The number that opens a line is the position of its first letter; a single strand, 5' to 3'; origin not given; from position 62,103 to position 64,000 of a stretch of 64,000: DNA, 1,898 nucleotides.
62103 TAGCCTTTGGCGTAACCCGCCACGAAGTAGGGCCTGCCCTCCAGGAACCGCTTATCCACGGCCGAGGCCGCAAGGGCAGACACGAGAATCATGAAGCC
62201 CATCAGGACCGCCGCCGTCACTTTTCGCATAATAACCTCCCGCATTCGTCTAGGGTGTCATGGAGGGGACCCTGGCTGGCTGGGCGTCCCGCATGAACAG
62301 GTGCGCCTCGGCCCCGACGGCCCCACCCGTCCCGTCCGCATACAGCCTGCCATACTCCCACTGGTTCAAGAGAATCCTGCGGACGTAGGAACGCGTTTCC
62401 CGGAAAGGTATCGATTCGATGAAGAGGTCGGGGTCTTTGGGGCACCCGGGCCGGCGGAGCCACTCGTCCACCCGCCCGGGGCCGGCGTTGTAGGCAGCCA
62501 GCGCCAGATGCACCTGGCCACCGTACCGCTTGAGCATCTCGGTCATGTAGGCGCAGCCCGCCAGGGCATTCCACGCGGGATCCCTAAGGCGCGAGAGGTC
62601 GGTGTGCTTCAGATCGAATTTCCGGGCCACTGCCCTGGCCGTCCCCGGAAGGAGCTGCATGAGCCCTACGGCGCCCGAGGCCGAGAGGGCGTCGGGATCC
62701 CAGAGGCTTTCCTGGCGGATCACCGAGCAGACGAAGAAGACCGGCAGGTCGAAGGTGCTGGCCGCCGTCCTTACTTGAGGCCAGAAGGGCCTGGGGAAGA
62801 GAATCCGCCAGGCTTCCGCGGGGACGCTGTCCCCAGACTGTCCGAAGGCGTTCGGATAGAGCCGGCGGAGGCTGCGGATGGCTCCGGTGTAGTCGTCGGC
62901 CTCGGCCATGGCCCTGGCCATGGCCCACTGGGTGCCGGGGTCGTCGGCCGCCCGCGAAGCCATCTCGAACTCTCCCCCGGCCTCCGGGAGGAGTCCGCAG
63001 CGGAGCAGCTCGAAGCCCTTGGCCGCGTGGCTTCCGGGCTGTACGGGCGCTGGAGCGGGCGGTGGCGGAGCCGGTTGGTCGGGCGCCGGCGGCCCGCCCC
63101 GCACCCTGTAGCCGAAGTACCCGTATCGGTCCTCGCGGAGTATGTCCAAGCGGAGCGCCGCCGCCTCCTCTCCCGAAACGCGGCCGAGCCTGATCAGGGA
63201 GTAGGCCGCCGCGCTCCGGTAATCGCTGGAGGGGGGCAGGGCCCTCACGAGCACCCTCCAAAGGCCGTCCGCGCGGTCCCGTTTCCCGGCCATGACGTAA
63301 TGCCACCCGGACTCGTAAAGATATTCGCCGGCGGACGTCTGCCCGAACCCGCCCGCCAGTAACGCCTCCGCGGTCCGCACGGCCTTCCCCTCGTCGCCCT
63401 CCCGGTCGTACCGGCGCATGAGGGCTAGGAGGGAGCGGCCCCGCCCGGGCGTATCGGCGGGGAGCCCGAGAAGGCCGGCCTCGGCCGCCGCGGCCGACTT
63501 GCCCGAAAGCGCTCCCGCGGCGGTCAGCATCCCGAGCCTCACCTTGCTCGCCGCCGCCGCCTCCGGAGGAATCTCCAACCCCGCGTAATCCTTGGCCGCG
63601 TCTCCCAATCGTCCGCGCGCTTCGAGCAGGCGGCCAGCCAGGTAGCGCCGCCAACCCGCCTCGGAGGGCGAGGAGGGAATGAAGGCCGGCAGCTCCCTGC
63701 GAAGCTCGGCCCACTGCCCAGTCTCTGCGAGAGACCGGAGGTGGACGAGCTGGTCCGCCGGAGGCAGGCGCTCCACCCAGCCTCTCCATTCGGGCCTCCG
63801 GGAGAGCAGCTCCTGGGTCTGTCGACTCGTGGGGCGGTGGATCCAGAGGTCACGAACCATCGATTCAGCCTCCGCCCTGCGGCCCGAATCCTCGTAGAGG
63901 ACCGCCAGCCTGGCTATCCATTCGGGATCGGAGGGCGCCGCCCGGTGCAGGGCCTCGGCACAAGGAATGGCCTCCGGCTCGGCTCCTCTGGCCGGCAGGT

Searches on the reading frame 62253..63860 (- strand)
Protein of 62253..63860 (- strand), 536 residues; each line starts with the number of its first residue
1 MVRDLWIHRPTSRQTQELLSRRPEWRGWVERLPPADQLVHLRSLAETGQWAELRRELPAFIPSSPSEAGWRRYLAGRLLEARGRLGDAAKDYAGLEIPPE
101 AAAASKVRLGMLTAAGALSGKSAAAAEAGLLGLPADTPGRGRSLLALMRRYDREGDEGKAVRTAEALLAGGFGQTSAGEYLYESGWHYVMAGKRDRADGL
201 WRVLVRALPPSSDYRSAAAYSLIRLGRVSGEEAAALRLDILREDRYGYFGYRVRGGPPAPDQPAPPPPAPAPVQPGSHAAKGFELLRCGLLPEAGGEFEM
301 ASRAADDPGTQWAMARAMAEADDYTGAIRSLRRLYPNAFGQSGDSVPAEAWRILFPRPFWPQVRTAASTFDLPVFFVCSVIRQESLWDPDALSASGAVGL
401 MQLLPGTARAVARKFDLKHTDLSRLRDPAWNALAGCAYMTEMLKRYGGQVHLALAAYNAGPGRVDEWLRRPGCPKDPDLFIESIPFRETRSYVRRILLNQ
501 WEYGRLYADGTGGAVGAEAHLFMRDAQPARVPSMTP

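Call 27: search_protein_families(library=pfam, proteins=[window:62253-63860:-], max_evalue=0.00001)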
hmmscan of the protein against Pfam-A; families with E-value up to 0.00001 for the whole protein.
window:62253-63860:- (536 aa): 1 family
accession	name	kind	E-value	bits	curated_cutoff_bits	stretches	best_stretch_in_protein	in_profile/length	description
PF01464.25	SLT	-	2.5e-27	95.2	21.3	1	365-472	5-109/117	Transglycosylase SLT domain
